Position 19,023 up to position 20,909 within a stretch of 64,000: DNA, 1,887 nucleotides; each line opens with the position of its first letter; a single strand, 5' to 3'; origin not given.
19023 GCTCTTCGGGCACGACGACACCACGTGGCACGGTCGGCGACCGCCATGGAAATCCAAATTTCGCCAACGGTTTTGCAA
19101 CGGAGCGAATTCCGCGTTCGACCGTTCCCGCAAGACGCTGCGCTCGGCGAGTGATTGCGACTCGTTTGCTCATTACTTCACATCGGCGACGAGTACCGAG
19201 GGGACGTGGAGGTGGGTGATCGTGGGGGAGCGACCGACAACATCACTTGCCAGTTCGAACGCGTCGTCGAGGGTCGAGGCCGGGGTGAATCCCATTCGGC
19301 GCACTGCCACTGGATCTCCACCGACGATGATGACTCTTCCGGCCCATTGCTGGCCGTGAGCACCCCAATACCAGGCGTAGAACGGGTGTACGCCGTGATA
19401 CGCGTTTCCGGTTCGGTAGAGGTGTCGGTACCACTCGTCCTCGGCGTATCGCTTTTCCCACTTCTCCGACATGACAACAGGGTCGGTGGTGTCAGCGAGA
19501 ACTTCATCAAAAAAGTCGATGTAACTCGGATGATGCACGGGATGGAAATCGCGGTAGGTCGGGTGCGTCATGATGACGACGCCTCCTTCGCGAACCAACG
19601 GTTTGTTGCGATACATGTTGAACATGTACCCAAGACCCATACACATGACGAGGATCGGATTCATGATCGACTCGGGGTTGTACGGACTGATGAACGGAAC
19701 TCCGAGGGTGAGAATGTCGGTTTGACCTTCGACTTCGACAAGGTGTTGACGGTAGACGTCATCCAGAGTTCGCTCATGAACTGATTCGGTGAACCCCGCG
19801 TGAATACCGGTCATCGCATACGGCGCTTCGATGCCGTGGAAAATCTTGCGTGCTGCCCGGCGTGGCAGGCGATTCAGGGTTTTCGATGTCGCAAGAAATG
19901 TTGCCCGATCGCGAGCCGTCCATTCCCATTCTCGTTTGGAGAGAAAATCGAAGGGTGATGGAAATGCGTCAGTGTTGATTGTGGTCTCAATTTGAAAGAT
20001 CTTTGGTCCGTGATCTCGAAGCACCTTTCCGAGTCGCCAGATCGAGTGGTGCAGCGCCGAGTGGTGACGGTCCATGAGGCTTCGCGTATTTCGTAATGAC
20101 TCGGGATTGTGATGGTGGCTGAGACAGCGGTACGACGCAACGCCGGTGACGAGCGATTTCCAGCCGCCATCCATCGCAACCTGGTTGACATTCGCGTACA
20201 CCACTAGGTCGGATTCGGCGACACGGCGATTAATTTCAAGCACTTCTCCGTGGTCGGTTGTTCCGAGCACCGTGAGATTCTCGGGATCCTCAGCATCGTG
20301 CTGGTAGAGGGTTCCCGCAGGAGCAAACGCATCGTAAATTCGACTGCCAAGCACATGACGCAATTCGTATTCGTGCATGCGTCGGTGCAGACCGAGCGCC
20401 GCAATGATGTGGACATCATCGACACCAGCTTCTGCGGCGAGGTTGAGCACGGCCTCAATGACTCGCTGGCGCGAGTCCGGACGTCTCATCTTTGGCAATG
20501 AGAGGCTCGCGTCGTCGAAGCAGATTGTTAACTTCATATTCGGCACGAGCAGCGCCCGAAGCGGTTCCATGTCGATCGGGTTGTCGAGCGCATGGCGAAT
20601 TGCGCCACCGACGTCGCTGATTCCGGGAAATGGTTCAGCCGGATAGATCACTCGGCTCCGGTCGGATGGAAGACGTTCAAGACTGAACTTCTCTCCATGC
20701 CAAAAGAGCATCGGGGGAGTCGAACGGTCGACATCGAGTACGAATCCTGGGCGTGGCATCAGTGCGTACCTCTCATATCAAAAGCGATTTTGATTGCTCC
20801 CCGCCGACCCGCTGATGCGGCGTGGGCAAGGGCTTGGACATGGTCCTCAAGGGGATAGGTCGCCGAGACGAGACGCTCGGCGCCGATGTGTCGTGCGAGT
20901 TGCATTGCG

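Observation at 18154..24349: TetR-gated, translationally coupled operon: acyl-reductase/HAD fusion, Zn-ADH, LarA-like protein and PlsC acyltransferase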

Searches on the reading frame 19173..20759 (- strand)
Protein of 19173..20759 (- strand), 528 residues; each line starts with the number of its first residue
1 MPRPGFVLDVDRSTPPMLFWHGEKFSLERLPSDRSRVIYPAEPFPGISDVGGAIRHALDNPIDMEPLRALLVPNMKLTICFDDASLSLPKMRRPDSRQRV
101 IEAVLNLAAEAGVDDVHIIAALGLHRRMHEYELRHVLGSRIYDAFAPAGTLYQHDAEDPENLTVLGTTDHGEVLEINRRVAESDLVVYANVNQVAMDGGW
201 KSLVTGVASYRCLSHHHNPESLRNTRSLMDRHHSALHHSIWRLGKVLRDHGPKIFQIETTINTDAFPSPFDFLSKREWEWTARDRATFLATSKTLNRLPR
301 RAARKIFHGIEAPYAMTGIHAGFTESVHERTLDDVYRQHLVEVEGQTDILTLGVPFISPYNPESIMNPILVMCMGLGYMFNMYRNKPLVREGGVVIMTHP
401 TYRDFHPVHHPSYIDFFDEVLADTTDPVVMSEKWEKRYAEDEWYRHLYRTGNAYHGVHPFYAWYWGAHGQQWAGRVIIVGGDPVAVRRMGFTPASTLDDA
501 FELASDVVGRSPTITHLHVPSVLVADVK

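Call 3: search_protein_families(library=pfam, proteins=[window:19176-20759:-], max_evalue=0.01)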
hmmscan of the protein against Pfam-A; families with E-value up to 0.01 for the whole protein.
window:19176-20759:- (528 aa): 1 family
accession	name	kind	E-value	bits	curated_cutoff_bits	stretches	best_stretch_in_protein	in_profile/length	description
PF09861.14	Lar_N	-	2.2e-36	125.4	23.3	1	29-225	9-199/204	Lactate racemase N-terminal domain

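Call 4: search_protein_families(library=ncbifam, proteins=[window:19176-20759:-], max_evalue=0.01)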
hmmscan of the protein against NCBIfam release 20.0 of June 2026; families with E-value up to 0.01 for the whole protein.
window:19176-20759:- (528 aa): 5 families
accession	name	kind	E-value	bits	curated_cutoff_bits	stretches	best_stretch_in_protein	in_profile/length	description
NF052592.1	LarAH_14_15_16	equivalog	7.6e-257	852.8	740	1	6-528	1-520/520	NPN-dependent hydroxyacid isomerase, LarAH14/15/16 family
NF052525.1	NPN_LarAH10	equivalog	1.3e-25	90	540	1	30-218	16-200/426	NPN-dependent 2-hydroxyacid racemase, LarAH10 family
NF052593.1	NPN_racem_MAR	equivalog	4.3e-24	84.9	500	1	34-226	18-203/415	nickel-dependent malate racemase, LarAH6 family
NF033504.2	Ni_dep_LarA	equivalog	1.8e-18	66.5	460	1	54-227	41-208/422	nickel-dependent lactate racemase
NF052595.1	NPN_LarAH5_MAR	equivalog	1.4e-15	57.2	462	1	29-218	13-196/415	nickel-dependent malate racemase, LarAH5 family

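Call 16: find_homologous_proteins(query=window:19176-20759:-, max_evalue=1e-10)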
Query window:19176-20759:- (528 aa): 5003 proteins with E <= 1e-10 among 8000 candidates; the best 120 are listed.
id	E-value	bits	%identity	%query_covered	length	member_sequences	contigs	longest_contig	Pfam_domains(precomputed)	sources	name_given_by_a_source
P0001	0.0e+0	1155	91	100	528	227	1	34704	PF09861.15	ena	-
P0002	0.0e+0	1087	86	100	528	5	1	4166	PF09861.15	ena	-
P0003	0.0e+0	1077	85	100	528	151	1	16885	PF09861.15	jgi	-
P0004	0.0e+0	1070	84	100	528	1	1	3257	PF09861.15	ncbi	-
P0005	0.0e+0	1069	88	97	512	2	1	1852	PF09861.15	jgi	jgi:hypothetical protein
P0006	0.0e+0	1067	85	100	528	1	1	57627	PF09861.15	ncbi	ncbi:MAG TPA: lactate racemase domain-containing protein [Ilumatobacter sp.]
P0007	0.0e+0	1067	84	100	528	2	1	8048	PF09861.15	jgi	jgi:Lactate racemase N-terminal domain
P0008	0.0e+0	1065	84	100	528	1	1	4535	PF09861.15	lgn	-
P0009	0.0e+0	1065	84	100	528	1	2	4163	PF09861.15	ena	-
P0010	0.0e+0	1063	84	100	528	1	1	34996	PF09861.15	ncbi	ncbi:MAG: lactate racemase domain-containing protein [Ilumatobacteraceae bacterium]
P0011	0.0e+0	1063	84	100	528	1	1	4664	PF09861.15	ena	-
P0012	0.0e+0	1062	84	100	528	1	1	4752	PF09861.15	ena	-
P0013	0.0e+0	1059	84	100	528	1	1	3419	PF09861.15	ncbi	-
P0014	0.0e+0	1057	83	100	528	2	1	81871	PF09861.15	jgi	jgi:hypothetical protein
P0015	0.0e+0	1054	83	100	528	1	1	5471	PF09861.15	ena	-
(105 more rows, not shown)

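Call 17: search_solved_structures(query=window:19176-20759:-, max_evalue=0.01, show_alignments=2)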
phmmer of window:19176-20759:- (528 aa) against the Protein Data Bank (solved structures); distinct sequences matched with E-value up to 0.01: 9.
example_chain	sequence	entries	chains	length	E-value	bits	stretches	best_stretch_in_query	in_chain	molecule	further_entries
9q2u_A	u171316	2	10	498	1.9e-32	115.7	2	50-265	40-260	Lactate racemase A | LarA-like nickel-pincer nucleotide cofactor-utilizing enzyme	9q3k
9q3j_A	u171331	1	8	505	1.2e-27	99.8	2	51-222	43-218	DUF2088 domain-containing protein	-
2yjg_A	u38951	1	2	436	8.2e-10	41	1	53-226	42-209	LACTATE RACEMASE APOPROTEIN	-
6d6z_A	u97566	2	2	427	8.6e-09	37.6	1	32-217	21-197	Malate racemase Mar2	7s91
5huq_A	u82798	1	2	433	2.4e-06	29.6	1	54-238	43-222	Lactate racemization operon protein LarA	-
6c1w_A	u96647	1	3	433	2.4e-06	29.6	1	54-238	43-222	Lactate racemase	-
8ezf_B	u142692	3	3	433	2.5e-06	29.5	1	54-238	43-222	Lactate racemase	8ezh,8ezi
9eid_A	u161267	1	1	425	5.5e-06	28.4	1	29-224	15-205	A broad-substrate spectrum lactate racemase A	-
9eia_A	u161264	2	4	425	5.6e-06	28.3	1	29-224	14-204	A broad-substrate spectrum lactate racemase A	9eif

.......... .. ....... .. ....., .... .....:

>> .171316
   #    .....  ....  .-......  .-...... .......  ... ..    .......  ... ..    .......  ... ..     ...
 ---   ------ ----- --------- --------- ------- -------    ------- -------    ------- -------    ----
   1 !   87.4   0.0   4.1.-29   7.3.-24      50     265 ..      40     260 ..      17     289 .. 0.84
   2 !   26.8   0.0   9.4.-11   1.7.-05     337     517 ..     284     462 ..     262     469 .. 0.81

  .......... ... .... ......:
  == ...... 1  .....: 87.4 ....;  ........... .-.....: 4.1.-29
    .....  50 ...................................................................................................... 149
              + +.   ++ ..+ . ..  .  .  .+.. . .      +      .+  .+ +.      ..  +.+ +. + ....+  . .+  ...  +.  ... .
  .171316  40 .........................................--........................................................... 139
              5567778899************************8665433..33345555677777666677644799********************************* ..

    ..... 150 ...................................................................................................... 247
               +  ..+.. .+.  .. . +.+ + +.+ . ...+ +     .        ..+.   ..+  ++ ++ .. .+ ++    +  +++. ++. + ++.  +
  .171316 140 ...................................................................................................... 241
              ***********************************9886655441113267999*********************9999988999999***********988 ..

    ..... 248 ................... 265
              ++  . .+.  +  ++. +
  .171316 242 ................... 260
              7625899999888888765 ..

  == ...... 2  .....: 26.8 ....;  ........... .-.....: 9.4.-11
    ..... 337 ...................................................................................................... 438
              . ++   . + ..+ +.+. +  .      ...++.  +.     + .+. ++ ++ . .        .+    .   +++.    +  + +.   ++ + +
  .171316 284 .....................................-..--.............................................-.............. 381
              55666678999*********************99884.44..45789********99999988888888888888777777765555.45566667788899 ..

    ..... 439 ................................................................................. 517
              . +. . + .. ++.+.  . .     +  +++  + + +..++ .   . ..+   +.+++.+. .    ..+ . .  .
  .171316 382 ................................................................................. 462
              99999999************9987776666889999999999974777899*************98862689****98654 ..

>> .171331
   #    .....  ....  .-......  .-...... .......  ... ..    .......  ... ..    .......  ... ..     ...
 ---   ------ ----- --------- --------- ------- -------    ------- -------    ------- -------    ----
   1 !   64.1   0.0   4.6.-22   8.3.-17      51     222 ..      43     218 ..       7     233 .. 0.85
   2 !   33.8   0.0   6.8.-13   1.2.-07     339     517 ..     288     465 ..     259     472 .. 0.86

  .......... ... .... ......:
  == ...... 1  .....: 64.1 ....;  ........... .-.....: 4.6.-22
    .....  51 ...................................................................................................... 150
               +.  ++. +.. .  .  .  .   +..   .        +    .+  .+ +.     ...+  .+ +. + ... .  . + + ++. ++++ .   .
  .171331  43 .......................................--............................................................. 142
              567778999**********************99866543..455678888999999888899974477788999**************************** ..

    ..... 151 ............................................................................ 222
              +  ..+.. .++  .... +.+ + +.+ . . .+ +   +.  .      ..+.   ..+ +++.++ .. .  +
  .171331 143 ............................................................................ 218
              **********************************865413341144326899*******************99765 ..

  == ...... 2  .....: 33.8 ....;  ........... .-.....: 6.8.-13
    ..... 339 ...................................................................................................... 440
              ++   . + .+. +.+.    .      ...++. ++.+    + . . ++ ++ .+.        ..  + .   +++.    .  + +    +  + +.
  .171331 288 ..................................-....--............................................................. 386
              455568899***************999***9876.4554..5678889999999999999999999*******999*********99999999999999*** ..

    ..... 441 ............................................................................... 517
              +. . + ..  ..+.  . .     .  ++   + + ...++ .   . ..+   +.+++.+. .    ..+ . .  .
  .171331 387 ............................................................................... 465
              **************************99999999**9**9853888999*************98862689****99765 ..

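Call 40: find_related_loci(query=A1, collection=genome_contigs, flank=10000)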
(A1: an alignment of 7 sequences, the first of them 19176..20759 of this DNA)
Query A1 (528 aa) in genome_contigs; peptide patterns used: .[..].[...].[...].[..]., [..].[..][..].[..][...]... (x = any residue, [..] = any of these).
599 stretches matched a pattern (row limit reached: there are more); 592 encode a relative of the query (tblastn E <= 1e-3); the best 80 are kept; 80 distinct loci.
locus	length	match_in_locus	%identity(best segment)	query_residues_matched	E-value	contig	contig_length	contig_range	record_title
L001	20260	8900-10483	92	1-528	0e+0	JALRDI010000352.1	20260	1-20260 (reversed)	MAG: Ilumatobacteraceae bacterium isolate JJ.38 JJ_1225681, whole genome shotgun sequence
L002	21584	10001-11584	91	1-528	0e+0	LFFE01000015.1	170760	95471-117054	MAG: Actinobacteria bacterium casp-actino5 cas-m33, whole genome shotgun sequence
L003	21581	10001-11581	91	1-527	0e+0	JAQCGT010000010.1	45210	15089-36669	MAG: Actinomycetota bacterium isolate casp40-mb.212 NODE_1911_length_45210_cov_0.140210, whole genome shotgun sequence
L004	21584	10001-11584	85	1-528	0e+0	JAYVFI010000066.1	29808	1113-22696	MAG: Ilumatobacteraceae bacterium isolate GL44_Down_metabinner_1 GL44_Down_metabinner_1_65, whole genome shotgun sequenc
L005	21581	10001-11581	85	1-527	0e+0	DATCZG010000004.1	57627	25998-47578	MAG TPA_asm: Ilumatobacter sp. isolate SMAG_U64 k141_650381, whole genome shotgun sequence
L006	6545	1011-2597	83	1-528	0e+0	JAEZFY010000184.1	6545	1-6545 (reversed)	MAG: Actinomycetes bacterium isolate OH_CBrB_70 k127_124187, whole genome shotgun sequence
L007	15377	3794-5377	81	1-528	0e+0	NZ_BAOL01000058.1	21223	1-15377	Ilumatobacter nonamiensis YM16-303, whole genome shotgun sequence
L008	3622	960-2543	80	1-528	0e+0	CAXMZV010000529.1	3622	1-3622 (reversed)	MAG: uncultured Ilumatobacter sp. isolate metabat.Sval_Feb_contigs_bigger1000.bin.32 genome assembly, contig: 529, whole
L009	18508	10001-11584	79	1-528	0e+0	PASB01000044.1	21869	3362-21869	MAG: Ilumatobacter sp. isolate SAT196 18877, whole genome shotgun sequence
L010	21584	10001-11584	81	1-527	0e+0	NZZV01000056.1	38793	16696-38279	MAG: Acidimicrobiaceae bacterium isolate NAT239 MHASMcontig_878471, whole genome shotgun sequence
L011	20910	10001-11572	80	1-523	0e+0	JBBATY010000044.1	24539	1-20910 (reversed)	MAG: Ilumatobacteraceae bacterium isolate EUL_283 ctg44-EUL_283, whole genome shotgun sequence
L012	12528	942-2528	79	1-528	0e+0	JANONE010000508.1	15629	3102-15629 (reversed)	MAG: Ilumatobacteraceae bacterium isolate VAR_43_metabat_69 VAR_43_k141_4822217, whole genome shotgun sequence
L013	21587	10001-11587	78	1-528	0e+0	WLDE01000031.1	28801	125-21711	MAG: Actinomycetota bacterium isolate UFOp-RE-15aug16-175 RE-15aug16-175-c32, whole genome shotgun sequence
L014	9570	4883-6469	77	1-528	0e+0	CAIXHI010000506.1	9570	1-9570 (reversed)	MAG: uncultured Acidimicrobiaceae bacterium isolate Kiruna3_bin-3263 genome assembly, contig: bin-3263:506/512, whole ge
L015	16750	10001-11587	77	1-528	0e+0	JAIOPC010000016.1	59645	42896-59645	MAG: Actinomycetes bacterium isolate LakeFargette_0920_ALND_MAG_63_63 LacPavin_0920_ALND_scaffold_790144, whole genome s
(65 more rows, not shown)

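Call 45: find_encoding_contigs(protein=window:19173-20759:-, flank=10000, max_places=2)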
Protein window:19173-20759:- (528 aa): 5 contigs read that carry it; 2 places shown.
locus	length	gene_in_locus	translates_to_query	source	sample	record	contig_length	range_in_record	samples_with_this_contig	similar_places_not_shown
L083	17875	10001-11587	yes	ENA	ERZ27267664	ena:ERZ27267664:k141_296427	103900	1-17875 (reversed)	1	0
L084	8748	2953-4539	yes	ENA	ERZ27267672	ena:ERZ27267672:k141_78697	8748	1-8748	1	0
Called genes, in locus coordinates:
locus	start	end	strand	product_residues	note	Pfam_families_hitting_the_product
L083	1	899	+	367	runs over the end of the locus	PF05222:AlaDh_PNT_N, PF01262:AlaDh_PNT_C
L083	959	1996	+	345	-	PF00296:Bac_luciferase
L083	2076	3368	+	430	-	PF05977:MFS_3, PF07690:MFS_1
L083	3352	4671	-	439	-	PF08245:Mur_ligase_M, PF02875:Mur_ligase_C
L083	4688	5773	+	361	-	PF01820:Dala_Dala_lig_N, PF02786:CPSase_L_D2 (weak), PF02222:ATP-grasp, PF07478:Dala_Dala_lig_C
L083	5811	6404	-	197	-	PF00440:TetR_N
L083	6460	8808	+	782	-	PF01370:Epimerase, PF07993:NAD_binding_4, PF03015:Sterile, PF00702:Hydrolase (weak), PF12710:HAD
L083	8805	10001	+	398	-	PF08240:ADH_N (weak), PF16912:Glu_dehyd_C (weak), PF00107:ADH_zinc_N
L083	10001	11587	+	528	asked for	PF09861:Lar_N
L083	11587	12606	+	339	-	PF01553:Acyltransferase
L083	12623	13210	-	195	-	PF01476:LysM (faint)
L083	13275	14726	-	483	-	PF14691:Fer4_20, PF00070:Pyr_redox (weak), PF00890:FAD_binding_2 (weak), PF01266:DAO (weak), PF07992:Pyr_redox_2, PF12831:FAD_oxidored, PF13450:NAD_binding_8, PF01593:Amino_oxidase, +5 more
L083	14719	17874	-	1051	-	?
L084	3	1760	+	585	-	?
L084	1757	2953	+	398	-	PF08240:ADH_N (weak), PF16912:Glu_dehyd_C (weak), PF00107:ADH_zinc_N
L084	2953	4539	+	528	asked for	PF09861:Lar_N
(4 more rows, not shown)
